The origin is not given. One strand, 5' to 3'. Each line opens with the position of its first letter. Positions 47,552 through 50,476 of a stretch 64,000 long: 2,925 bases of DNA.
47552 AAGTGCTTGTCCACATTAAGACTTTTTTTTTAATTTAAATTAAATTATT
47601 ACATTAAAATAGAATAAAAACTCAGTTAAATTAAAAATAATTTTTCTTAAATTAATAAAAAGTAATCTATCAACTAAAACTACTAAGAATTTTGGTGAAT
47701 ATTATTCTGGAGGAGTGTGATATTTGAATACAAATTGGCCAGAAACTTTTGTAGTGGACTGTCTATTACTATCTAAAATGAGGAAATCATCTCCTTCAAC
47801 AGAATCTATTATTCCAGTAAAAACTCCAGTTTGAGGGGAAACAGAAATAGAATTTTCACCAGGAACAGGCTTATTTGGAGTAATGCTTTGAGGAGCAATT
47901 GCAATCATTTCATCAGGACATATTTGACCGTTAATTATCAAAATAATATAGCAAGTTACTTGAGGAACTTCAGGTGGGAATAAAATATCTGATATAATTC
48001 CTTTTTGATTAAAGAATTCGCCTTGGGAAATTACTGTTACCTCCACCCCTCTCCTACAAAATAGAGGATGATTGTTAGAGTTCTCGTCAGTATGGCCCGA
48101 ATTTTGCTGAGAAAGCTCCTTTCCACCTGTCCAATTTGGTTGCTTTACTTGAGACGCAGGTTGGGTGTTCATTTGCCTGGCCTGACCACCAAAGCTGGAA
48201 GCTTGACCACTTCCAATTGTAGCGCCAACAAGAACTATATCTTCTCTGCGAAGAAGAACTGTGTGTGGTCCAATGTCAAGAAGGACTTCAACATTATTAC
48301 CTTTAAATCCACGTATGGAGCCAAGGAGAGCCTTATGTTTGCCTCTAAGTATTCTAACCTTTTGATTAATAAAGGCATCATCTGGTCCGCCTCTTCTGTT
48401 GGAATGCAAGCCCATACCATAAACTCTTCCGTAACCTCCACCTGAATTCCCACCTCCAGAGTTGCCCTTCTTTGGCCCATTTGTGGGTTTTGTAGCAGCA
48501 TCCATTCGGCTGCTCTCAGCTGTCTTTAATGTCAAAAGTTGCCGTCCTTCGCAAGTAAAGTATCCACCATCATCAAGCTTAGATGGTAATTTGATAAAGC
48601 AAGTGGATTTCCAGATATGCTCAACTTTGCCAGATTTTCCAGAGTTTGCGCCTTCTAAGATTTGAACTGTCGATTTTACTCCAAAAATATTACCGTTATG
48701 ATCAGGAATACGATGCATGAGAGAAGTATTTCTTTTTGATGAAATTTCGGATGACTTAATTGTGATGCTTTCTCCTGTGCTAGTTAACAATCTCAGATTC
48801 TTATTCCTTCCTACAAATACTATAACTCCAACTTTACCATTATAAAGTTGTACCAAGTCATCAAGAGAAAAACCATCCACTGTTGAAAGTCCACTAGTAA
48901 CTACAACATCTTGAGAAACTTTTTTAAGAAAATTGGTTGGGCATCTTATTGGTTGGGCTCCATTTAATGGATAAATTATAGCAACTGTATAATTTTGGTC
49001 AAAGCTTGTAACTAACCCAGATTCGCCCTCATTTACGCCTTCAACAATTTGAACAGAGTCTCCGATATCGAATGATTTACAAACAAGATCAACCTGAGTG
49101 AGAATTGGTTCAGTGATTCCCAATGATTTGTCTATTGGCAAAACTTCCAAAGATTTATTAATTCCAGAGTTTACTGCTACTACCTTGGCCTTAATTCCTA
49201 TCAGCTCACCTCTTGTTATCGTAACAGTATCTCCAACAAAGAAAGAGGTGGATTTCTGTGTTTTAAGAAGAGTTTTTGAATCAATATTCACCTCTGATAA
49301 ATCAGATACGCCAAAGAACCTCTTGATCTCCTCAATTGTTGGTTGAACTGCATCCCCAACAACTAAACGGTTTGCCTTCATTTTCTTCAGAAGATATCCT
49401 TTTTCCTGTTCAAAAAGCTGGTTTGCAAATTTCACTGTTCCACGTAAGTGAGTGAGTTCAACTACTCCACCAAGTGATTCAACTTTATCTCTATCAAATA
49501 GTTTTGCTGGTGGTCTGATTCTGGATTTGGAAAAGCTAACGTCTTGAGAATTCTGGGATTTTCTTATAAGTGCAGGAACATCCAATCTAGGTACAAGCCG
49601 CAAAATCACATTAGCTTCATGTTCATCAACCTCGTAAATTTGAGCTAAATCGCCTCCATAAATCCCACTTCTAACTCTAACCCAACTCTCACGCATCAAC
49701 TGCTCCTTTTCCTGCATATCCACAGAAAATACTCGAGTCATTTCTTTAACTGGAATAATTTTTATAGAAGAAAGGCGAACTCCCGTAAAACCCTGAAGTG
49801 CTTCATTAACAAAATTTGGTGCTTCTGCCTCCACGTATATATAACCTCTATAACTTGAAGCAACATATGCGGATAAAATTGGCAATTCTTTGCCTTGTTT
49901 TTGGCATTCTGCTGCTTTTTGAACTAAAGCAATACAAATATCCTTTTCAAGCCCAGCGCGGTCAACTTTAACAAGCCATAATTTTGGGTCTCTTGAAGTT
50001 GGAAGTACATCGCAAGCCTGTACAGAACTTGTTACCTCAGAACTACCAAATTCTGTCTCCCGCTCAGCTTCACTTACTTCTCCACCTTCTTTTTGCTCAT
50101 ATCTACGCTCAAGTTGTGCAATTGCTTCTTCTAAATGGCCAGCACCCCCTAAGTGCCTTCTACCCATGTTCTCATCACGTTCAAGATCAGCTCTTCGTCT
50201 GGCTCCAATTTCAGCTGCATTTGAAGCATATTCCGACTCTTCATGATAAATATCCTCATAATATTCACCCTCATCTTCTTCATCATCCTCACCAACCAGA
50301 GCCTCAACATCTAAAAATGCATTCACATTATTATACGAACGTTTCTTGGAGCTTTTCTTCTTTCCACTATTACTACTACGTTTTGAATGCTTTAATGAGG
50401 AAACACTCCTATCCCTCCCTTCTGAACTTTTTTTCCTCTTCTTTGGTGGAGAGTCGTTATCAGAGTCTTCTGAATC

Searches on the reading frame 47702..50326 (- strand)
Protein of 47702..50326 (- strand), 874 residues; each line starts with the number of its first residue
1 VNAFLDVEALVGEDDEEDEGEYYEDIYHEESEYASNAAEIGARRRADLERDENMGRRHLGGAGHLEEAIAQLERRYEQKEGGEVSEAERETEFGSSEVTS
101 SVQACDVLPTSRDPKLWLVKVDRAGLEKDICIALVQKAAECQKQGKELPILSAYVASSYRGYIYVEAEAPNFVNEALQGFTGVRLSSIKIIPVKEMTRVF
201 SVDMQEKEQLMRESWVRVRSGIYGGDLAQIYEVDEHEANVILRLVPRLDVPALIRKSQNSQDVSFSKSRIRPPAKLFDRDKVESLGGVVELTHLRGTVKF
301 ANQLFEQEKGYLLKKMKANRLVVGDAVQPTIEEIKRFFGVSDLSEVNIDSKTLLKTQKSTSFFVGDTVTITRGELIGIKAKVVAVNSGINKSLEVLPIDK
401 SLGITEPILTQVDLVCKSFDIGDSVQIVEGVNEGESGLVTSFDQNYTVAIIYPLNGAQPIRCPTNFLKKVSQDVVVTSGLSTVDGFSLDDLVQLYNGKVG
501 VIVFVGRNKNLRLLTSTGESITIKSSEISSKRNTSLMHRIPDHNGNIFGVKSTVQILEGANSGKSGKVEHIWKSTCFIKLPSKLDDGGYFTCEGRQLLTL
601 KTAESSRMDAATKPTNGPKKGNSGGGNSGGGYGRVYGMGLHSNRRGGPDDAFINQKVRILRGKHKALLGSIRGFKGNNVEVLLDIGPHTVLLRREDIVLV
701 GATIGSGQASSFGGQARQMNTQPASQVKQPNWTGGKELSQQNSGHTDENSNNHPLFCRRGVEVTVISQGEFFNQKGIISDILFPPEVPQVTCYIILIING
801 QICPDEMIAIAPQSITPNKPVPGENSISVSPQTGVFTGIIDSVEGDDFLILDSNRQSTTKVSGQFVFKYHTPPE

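Call 88: search_protein_families(library=pfam, proteins=[window:47702-50326:-], max_evalue=0.00001)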
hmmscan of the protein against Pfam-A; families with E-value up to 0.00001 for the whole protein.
window:47702-50326:- (874 aa): 6 families
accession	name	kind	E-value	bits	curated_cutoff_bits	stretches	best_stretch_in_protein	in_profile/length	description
PF03439.18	Spt5-NGN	-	8.3e-19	67.8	22.4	1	115-200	1-84/84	Early transcription elongation factor of RNA pol II, NGN section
PF23291.1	KOW4_SPT5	-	1.9e-17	63.3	27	1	542-592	3-53/55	Transcription elongation factor SPT5, fourth KOW domain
PF23042.1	KOW1_SPT5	-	2.5e-11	44.2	22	1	210-337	4-130/130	Transcription elongation factor SPT5, KOW1 domain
PF00467.35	KOW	-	4.2e-11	42.6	22.3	0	551-571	2-22/32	KOW motif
PF23037.1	KOWx_SPT5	-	3.6e-10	39.8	20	1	484-531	3-49/49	Transcription elongation factor SPT5, KOWx domain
PF23284.2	KOW2_Spt5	-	1.6e-07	31.5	28.9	0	365-417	2-49/50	Transcription elongation factor SPT5, second KOW domain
